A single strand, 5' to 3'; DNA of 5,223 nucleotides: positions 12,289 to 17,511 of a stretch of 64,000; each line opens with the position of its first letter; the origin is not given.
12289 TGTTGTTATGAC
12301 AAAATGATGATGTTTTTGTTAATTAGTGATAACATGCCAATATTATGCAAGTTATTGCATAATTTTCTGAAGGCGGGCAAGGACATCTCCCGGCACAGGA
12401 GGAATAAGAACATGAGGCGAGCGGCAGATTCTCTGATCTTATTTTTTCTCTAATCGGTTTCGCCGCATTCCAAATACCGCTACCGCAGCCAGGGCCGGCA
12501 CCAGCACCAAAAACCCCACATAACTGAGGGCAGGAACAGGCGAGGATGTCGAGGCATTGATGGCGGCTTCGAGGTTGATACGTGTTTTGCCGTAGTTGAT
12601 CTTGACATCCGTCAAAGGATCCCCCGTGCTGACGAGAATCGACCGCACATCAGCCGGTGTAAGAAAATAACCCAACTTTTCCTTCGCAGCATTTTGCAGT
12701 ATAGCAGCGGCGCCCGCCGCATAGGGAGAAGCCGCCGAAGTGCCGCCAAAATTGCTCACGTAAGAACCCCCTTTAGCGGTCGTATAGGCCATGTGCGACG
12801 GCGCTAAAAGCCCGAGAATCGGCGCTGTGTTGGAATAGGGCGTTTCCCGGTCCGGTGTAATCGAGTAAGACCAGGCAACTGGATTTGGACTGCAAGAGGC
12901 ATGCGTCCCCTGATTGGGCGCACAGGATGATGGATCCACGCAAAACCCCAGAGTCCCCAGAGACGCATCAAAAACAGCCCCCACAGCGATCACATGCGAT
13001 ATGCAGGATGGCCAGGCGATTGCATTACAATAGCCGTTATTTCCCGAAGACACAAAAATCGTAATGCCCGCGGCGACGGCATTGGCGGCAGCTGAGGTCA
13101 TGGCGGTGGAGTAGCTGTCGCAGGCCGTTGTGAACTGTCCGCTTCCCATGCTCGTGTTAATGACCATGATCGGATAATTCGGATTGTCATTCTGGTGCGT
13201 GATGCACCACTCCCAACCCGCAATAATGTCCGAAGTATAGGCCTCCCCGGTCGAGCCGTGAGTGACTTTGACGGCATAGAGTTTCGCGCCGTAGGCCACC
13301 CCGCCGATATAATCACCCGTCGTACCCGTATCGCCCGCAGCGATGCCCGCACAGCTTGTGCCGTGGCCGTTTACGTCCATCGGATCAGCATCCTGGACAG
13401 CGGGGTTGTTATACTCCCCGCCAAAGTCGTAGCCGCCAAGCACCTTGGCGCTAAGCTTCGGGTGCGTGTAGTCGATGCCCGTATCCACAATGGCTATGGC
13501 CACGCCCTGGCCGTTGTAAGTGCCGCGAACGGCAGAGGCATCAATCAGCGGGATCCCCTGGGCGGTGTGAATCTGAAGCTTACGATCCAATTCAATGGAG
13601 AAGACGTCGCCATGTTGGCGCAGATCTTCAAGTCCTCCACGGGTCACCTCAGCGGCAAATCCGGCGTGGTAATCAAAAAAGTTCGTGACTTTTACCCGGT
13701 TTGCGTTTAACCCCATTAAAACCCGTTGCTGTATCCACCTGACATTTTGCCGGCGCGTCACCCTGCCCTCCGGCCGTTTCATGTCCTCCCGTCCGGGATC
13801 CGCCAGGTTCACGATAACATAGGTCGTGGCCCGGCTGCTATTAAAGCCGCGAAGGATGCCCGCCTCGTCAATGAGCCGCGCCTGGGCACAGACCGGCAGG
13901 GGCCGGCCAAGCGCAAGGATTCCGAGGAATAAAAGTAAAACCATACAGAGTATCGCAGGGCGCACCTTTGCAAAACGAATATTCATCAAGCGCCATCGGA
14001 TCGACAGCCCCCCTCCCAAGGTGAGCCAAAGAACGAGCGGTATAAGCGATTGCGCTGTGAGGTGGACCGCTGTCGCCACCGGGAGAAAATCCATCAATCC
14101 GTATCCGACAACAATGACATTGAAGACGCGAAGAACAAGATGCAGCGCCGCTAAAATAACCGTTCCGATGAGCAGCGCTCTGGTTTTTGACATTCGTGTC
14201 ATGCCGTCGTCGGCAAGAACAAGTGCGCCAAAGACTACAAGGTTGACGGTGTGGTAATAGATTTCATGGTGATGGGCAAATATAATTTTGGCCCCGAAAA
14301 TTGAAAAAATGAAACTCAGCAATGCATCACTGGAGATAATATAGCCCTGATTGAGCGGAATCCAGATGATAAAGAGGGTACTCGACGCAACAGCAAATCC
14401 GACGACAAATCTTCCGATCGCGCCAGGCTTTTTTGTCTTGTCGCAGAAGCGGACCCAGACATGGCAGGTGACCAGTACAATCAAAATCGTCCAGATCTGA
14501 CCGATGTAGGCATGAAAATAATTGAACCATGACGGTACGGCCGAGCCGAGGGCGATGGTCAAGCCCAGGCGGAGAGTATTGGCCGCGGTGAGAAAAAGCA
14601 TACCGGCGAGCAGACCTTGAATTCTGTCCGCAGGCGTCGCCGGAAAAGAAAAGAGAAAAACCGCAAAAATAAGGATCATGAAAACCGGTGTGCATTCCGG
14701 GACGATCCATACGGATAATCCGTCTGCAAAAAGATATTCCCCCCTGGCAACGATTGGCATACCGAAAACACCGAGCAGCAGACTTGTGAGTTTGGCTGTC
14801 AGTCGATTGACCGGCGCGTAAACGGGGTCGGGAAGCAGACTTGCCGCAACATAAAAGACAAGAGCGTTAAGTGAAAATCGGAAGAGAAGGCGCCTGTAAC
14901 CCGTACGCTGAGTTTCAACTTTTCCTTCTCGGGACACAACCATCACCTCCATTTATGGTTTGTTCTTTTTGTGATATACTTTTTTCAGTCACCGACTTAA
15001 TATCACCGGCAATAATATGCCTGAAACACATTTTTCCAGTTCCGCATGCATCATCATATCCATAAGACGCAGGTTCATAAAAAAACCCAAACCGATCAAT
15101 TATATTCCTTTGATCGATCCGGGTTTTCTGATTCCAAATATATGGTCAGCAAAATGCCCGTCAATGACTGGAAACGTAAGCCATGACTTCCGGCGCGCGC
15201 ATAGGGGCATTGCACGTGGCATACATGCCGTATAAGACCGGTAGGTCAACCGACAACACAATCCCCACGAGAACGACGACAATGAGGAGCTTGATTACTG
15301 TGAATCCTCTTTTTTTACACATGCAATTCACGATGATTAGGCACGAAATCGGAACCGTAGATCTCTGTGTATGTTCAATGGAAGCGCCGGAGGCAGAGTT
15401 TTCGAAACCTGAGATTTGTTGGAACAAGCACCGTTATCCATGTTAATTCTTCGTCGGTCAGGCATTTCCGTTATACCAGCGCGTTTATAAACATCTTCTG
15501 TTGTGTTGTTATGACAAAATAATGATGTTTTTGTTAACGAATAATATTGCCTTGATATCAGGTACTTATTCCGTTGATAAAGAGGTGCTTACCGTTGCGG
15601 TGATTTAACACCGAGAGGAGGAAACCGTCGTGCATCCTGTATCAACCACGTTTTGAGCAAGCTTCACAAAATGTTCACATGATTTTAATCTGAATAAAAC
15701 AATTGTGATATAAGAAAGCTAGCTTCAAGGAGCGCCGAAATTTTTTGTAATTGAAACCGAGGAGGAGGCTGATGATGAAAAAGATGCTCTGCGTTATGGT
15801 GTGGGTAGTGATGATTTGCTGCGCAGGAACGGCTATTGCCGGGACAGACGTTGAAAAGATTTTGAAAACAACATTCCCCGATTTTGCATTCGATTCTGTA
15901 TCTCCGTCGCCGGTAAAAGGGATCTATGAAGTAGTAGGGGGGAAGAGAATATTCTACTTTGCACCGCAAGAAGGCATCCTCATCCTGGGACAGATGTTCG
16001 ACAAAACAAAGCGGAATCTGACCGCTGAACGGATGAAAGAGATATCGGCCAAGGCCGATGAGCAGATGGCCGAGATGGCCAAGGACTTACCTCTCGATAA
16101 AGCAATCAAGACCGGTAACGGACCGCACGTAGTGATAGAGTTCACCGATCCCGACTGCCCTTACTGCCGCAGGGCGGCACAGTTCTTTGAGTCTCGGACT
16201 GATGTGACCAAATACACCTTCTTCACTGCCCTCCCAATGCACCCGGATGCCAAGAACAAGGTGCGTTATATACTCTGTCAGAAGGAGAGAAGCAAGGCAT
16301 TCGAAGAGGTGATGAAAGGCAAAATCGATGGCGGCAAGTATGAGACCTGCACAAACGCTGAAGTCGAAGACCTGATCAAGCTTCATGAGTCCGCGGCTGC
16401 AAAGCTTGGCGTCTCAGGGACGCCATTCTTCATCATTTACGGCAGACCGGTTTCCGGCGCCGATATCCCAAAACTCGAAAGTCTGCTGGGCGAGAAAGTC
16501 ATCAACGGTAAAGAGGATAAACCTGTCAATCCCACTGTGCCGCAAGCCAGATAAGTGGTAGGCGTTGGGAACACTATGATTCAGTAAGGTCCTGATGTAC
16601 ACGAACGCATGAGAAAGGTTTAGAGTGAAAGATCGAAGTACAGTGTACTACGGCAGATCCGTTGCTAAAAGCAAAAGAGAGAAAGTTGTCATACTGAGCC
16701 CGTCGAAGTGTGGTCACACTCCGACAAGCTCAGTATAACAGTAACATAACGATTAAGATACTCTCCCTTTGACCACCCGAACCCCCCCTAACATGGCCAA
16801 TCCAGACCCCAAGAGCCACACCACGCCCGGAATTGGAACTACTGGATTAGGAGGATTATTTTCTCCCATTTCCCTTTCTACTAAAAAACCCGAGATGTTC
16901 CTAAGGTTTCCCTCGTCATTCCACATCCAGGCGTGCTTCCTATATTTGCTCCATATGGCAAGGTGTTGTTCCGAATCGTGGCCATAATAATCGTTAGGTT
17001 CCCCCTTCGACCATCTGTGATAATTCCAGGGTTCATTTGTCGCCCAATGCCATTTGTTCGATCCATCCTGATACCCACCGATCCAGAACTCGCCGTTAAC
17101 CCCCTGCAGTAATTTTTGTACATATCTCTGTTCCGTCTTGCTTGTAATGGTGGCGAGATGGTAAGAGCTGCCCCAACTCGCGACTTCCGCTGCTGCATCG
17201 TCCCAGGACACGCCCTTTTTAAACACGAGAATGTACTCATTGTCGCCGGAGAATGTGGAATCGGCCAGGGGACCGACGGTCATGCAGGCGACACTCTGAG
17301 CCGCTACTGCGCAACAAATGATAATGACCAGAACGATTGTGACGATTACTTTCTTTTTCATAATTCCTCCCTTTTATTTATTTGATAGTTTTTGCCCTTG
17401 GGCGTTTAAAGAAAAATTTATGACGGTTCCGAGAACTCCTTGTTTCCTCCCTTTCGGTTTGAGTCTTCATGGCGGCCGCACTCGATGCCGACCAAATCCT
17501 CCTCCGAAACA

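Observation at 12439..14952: One polypeptide combining an exosortase-like enzyme domain with what looks like its own cargo (S8 protease ending in a PEP-CTERM-like signal)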

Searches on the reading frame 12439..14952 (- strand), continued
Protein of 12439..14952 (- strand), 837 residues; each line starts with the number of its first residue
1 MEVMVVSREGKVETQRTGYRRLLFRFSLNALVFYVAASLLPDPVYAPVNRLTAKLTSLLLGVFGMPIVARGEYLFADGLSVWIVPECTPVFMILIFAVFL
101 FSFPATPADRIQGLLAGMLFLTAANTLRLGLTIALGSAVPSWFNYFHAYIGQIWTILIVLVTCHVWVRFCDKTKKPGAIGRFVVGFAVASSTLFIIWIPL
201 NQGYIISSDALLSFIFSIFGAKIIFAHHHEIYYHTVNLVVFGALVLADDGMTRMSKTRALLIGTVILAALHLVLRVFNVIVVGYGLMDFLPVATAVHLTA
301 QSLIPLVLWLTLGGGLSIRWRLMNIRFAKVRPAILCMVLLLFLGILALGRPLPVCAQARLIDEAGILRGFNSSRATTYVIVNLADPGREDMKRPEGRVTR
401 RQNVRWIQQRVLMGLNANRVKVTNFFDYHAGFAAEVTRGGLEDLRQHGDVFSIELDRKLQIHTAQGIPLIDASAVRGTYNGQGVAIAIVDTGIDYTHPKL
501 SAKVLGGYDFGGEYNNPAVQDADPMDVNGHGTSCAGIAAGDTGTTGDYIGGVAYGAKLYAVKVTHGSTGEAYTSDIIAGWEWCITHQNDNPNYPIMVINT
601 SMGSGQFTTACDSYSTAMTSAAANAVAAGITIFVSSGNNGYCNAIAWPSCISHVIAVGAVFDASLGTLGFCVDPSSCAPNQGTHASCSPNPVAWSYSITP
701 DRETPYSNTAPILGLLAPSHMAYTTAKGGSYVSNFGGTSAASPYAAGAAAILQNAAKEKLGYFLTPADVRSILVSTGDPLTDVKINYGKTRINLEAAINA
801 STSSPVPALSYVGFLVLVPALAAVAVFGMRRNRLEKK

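Call 63: fold_search(model_id=the predicted structure, library=pdb)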
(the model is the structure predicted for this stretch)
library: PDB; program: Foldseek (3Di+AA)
matches with E <= 10: 399; with E <= 0.001: 199
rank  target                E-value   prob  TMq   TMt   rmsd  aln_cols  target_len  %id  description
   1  3whi_B                3.5e-13  1.00  0.33  0.72   6.8       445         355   27  Crystal structure of unautoprocessed form of IS1-inserted Pro-subtilisin E (released 2013-12-25)
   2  3afg_B                5.6e-13  1.00  0.32  0.51   7.7       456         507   25  Crystal structure of ProN-Tk-SP from Thermococcus kodakaraensis (released 2010-08-04)
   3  3wiu_C                6.8e-13  1.00  0.33  0.65   7.3       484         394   22  Crystal structure of Pro-S324A/L349A (released 2014-10-01)
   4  3whi_A                9.8e-13  1.00  0.32  0.72   7.4       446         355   26  Crystal structure of unautoprocessed form of IS1-inserted Pro-subtilisin E (released 2013-12-25)
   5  3wiv_B                1.9e-12  1.00  0.32  0.64   7.7       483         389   22  Crystal structure of Pro-S324A/D356A (released 2014-10-01)
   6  3wiv_C                2.0e-12  1.00  0.32  0.62   7.3       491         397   22  Crystal structure of Pro-S324A/D356A (released 2014-10-01)
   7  2z2z                  2.8e-12  1.00  0.32  0.64   7.4       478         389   22  Crystal structure of unautoprocessed form of Tk-subtilisin soaked by 10mM CaCl2 (released 2007-12-04)
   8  3afg_A                3.0e-12  1.00  0.35  0.55   7.4       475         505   24  Crystal structure of ProN-Tk-SP from Thermococcus kodakaraensis (released 2010-08-04)
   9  3wiu_B                4.1e-12  1.00  0.32  0.65   8.0       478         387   22  Crystal structure of Pro-S324A/L349A (released 2014-10-01)
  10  3wiu_A                4.3e-12  1.00  0.32  0.64   7.4       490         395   21  Crystal structure of Pro-S324A/L349A (released 2014-10-01)
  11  2zwo_C                4.7e-12  1.00  0.32  0.64   7.5       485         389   22  Crystal structure of Ca2 site mutant of Pro-S324A (released 2009-06-23)
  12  3vhq                  5.2e-12  1.00  0.32  0.65   7.3       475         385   21  Crystal structure of the Ca6 site mutant of Pro-SA-subtilisin (released 2012-07-11)
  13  2zwp_B                6.2e-12  1.00  0.32  0.66   6.9       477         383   23  Crystal structure of Ca3 site mutant of Pro-S324A (released 2009-06-23)
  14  2zwo_B                6.9e-12  1.00  0.32  0.63   7.9       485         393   21  Crystal structure of Ca2 site mutant of Pro-S324A (released 2009-06-23)
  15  2e1p                  7.2e-12  1.00  0.31  0.62   8.2       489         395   22  Crystal structure of pro-Tk-subtilisin (released 2007-01-16)
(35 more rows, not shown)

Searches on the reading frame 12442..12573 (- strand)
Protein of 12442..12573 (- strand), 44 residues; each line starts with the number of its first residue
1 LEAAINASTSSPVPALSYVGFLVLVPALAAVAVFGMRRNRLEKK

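Call 6: search_protein_families(library=ncbifam, proteins=[window:12442-12573:-], max_evalue=10)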
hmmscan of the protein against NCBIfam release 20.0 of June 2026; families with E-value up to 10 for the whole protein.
seq(44 aa): 2 families
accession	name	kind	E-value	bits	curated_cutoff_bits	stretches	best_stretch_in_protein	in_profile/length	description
NF033207.2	midcut_by_XrtH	subfamily_domain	0.00044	20.4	45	1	9-40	33-64/175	midcut-by-XrtH protein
TIGR04174.1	IPTL_CTERM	subfamily_domain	0.0053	17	20.5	1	13-39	1-27/27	IPTL-CTERM sorting domain-containing protein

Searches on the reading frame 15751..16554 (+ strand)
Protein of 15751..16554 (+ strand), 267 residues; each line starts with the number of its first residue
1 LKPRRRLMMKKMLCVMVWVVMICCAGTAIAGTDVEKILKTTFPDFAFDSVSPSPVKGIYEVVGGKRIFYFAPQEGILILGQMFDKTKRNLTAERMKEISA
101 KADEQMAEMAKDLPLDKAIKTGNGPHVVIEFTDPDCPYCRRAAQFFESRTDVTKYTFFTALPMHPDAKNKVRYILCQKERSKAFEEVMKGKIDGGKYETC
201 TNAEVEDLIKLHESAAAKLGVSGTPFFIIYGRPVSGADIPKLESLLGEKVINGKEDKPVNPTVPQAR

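Call 76: search_protein_families(library=pfam, proteins=[window:15751-16554:+], max_evalue=0.01)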
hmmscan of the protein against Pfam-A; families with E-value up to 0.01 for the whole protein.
window:15751-16554:+ (267 aa): 4 families
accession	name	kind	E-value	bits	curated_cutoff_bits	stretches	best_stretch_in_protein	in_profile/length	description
PF10411.14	DsbC_N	-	1.6e-15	56.9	25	1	33-92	9-70/70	Disulfide bond isomerase protein N-terminal domain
PF13098.12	Thioredoxin_2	-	7.7e-14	52.3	27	1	121-230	2-82/104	Thioredoxin-like domain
PF01323.26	DSBA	-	2.6e-06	27.8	25.6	1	202-238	145-181/191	DSBA-like thioredoxin domain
PF13462.12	Thioredoxin_4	-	6.1e-06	27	23.2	1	124-144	13-33/165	Thioredoxin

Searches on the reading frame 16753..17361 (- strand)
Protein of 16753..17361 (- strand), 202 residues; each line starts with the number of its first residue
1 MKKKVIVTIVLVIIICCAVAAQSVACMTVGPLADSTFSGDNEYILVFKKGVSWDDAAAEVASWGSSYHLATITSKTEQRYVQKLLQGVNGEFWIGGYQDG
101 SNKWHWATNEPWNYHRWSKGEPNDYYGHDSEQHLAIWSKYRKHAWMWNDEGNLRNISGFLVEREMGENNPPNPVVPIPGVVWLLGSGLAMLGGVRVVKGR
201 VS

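Call 76: search_protein_families(library=pfam, proteins=[window:16753-17361:-], max_evalue=0.01)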
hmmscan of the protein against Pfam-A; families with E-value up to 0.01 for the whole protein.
window:16753-17361:- (202 aa): 1 family
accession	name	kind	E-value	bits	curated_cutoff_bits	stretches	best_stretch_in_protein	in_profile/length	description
PF00059.27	Lectin_C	-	4.6e-06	27.8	22.6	1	52-150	4-95/107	Lectin C-type domain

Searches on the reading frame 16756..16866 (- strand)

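Call 6: search_protein_families(library=ncbifam, proteins=[window:16756-16866:-], max_evalue=10)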
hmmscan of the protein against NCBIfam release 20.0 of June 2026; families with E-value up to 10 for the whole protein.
seq(37 aa): 6 families
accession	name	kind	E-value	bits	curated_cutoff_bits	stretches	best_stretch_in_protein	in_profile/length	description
NF041538.1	PEP_EDSA_1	subfamily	0.0016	18.2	100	1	10-30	284-304/307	EDSAP-1 family PEP-CTERM protein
NF038125.1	PEP_CTERM_THxN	subfamily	0.0034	17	85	1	8-30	221-243/246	THxN family PEP-CTERM protein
NF033554.9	floc_PepA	equivalog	0.0065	16.3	80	1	10-30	237-257/261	flocculation-associated PEP-CTERM protein PepA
TIGR03370.1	VPLPA-CTERM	domain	0.025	14.6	25.35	1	10-30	1-21/25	VPLPA-CTERM sorting domain-containing protein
NF038118.1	PEP_CTERM_CCXG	equivalog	0.15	11.8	90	1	3-30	169-196/199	CCXG family PEP-CTERM protein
NF041927.1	Xrt_dep_XDP1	equivalog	0.2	11.6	125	1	3-30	213-239/242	exosortase-dependent surface protein XDP1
